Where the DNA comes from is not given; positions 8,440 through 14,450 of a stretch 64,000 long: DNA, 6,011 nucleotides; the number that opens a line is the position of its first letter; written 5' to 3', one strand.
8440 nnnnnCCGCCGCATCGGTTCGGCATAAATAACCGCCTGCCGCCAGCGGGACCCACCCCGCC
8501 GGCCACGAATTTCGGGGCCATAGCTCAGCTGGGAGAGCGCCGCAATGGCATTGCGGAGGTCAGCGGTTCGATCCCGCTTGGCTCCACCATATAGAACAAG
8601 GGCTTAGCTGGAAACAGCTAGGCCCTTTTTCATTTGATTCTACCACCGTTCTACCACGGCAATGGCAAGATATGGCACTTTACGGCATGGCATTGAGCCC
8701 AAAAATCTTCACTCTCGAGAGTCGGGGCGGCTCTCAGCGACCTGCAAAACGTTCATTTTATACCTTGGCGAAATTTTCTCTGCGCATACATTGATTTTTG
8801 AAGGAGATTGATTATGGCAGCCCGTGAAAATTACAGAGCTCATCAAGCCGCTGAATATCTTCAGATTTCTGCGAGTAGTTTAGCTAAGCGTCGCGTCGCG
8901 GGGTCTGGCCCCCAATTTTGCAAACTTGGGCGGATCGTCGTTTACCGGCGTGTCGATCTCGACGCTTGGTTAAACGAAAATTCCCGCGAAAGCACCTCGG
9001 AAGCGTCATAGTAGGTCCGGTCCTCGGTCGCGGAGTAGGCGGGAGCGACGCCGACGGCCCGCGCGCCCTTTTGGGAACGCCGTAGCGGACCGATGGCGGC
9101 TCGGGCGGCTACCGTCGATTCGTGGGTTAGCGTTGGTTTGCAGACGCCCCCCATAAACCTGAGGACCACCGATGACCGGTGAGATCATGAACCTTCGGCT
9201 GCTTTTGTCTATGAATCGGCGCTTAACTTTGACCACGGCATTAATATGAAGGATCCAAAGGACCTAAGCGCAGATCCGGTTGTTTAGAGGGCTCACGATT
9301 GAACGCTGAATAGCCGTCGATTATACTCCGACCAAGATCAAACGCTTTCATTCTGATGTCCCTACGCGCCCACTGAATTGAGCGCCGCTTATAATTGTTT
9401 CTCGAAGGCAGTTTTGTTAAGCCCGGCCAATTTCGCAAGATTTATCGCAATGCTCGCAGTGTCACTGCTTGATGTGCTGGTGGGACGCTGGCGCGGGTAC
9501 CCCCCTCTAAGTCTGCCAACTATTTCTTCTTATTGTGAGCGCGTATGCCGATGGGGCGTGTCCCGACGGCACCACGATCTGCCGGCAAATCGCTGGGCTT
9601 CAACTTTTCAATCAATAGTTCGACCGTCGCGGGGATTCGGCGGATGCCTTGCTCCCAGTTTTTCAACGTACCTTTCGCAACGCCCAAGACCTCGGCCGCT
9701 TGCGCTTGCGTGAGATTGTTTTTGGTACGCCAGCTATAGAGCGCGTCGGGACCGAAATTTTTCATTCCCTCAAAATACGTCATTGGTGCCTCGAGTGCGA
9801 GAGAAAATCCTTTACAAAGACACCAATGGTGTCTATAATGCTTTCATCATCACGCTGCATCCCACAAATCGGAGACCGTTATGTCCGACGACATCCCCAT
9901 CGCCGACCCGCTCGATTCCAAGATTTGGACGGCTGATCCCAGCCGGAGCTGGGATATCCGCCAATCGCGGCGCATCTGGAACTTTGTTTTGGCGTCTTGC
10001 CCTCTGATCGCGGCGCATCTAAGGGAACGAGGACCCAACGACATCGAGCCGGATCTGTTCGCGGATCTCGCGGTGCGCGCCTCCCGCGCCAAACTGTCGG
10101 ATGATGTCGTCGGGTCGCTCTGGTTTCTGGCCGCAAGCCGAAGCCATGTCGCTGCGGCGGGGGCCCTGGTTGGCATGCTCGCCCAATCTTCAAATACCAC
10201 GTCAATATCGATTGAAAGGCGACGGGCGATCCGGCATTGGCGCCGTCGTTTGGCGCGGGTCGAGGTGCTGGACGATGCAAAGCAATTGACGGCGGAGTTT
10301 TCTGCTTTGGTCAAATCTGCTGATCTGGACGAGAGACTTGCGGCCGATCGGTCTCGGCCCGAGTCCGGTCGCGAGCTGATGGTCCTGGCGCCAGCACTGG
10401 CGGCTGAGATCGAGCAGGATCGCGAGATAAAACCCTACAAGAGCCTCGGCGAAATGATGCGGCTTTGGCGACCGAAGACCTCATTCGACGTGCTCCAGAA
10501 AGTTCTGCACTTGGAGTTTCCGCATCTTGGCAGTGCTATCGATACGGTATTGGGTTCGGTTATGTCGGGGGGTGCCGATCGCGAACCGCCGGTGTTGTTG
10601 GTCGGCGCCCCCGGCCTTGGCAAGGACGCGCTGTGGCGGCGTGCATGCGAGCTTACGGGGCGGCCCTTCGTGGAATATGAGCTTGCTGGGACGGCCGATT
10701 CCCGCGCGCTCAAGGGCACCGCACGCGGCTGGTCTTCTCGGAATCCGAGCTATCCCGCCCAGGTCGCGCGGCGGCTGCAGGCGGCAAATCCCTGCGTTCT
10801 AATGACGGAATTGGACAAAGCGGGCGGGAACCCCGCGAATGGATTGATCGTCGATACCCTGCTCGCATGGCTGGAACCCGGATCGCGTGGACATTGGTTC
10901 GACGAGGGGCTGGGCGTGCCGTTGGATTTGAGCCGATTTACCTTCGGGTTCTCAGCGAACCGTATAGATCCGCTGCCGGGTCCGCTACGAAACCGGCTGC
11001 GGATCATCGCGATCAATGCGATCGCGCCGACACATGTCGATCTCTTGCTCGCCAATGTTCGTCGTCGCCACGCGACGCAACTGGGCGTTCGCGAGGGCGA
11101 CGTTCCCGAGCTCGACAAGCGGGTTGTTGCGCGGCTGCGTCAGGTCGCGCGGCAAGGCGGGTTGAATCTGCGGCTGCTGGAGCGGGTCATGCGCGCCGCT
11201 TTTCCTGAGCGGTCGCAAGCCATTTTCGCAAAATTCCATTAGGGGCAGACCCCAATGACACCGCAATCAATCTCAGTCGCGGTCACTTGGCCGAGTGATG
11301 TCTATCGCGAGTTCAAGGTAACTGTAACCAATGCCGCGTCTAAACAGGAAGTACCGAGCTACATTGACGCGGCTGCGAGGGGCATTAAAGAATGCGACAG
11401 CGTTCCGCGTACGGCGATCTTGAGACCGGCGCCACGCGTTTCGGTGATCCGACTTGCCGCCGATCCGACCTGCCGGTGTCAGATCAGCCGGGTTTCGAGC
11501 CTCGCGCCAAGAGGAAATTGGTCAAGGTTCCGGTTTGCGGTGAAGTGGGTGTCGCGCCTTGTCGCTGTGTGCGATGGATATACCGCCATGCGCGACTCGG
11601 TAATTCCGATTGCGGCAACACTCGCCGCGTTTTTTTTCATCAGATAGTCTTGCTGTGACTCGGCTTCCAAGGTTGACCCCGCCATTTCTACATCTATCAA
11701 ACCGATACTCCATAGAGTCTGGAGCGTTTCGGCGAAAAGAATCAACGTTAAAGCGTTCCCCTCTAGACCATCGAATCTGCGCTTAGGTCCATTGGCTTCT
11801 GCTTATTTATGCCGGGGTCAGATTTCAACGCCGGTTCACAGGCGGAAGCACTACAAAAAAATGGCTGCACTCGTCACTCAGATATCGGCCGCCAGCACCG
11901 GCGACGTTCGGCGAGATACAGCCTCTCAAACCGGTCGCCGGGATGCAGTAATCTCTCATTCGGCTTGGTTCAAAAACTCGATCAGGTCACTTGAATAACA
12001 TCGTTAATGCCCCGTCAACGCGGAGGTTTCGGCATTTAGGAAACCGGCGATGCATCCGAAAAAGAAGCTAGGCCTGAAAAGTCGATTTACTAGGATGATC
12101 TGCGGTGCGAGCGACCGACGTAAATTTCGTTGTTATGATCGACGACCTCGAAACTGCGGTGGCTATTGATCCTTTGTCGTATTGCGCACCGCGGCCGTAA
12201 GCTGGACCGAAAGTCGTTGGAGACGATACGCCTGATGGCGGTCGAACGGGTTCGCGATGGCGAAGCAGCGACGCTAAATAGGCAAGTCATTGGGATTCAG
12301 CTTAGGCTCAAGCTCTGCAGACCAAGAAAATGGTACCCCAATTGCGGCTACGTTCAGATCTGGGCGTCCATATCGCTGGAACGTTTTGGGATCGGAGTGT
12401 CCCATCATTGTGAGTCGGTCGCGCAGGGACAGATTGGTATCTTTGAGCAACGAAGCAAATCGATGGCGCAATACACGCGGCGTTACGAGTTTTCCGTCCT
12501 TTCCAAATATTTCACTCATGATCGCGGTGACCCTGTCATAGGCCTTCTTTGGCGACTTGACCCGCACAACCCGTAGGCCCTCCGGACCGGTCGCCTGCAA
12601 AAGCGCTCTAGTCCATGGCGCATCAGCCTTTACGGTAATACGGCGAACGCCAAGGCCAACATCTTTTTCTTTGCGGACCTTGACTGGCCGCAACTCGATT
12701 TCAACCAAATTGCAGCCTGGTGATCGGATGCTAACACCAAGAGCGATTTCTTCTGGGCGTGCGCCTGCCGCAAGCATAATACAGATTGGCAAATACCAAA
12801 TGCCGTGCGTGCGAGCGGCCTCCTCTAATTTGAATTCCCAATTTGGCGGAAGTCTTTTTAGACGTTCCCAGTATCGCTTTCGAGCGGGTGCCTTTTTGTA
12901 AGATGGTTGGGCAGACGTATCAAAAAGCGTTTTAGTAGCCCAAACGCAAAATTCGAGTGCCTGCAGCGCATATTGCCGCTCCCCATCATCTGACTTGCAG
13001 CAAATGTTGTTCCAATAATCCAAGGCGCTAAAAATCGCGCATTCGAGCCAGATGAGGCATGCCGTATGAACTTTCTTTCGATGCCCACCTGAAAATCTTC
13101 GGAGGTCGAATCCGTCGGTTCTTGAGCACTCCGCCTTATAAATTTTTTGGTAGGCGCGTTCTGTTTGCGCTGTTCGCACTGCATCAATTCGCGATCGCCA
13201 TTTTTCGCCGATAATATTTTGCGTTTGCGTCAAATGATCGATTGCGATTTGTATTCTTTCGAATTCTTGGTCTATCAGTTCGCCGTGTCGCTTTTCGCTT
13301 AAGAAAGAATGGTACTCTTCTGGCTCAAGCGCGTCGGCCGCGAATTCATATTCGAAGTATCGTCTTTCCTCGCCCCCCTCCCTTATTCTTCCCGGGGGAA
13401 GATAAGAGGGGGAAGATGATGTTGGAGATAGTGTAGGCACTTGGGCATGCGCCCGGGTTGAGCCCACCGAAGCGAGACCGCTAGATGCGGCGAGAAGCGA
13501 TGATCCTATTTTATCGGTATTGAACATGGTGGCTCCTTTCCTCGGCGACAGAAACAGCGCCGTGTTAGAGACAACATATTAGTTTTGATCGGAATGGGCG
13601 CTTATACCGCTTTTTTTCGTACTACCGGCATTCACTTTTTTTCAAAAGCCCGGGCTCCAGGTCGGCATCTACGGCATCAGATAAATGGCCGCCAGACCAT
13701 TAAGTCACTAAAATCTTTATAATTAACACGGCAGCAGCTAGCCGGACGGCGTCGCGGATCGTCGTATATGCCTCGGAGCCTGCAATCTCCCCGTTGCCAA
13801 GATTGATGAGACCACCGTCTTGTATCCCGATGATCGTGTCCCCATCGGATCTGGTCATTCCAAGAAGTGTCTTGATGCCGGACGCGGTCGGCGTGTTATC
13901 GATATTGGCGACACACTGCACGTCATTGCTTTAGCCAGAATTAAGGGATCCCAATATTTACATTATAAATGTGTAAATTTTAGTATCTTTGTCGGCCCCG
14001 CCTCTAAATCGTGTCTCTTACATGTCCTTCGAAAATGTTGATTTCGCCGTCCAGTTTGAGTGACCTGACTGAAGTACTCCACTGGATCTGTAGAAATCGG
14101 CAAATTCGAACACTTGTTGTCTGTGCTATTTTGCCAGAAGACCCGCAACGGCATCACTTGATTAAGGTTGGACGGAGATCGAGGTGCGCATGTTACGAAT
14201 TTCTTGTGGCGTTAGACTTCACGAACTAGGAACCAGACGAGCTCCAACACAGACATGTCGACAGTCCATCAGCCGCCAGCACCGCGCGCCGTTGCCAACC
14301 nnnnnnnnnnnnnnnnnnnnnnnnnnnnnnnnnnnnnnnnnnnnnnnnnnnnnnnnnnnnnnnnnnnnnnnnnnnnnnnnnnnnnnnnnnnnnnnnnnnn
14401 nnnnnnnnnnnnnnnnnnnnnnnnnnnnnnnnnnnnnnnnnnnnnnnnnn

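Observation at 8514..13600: Compact (~5 kb) tRNA-Ala-linked integrative island: AlpA - XRE - Lon-like ATPase - small ORF - tyrosine recombinase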

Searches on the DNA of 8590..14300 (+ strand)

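Call 92: search_dna_similar(query=window:8590-14300:+, collection=plasmids, mode=distant, max_rows=8)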
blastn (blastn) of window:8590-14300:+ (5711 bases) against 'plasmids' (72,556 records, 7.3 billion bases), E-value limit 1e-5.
Records with a match: 2; places in all: 2; records where one place covers at least 80% of the query: 0.
Best place of each record, by identity: 60-80% 2.
By first word of the organism name: Bradyrhizobium 2.
By predicted mobility (MOB-suite, as given by PLSDB): conjugative 2.
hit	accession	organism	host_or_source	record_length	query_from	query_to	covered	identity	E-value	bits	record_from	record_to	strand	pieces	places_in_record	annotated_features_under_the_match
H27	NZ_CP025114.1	Bradyrhizobium sp. SK17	whole organism,agricultural soil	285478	3252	3400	3%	71.4%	2e-6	64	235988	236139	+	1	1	IS3 family transposase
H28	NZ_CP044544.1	Bradyrhizobium betae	Beta vulgaris,Cell culture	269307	3252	3400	3%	71.4%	2e-6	64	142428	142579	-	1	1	IS3 family transposase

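Call 93: get_annotated_region(hit=H27, flank=1500)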
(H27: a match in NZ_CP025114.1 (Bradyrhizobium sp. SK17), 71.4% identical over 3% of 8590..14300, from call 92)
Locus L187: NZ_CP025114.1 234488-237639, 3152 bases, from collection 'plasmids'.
description: Bradyrhizobium sp. SK17 strain CBNU plasmid unnamed, complete sequence
organism: Bradyrhizobium sp. SK17 (NCBI taxid 2057741)
taxonomy: Bacteria; Pseudomonadota; Alphaproteobacteria; Hyphomicrobiales; Nitrobacteraceae; Bradyrhizobium; Bradyrhizobium sp. SK17
host: -; source: whole organism,agricultural soil; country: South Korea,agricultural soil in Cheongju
typing (MOB-suite, as given by PLSDB): conjugative; relaxase MOBP; mating-pair formation MPF_T
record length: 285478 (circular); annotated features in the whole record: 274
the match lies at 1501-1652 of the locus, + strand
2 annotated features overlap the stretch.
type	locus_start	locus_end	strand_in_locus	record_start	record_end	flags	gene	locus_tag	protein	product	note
CDS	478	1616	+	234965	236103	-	-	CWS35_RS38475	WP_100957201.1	IS3 family transposase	-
CDS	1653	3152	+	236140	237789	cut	-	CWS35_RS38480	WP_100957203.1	IS66 family transposase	-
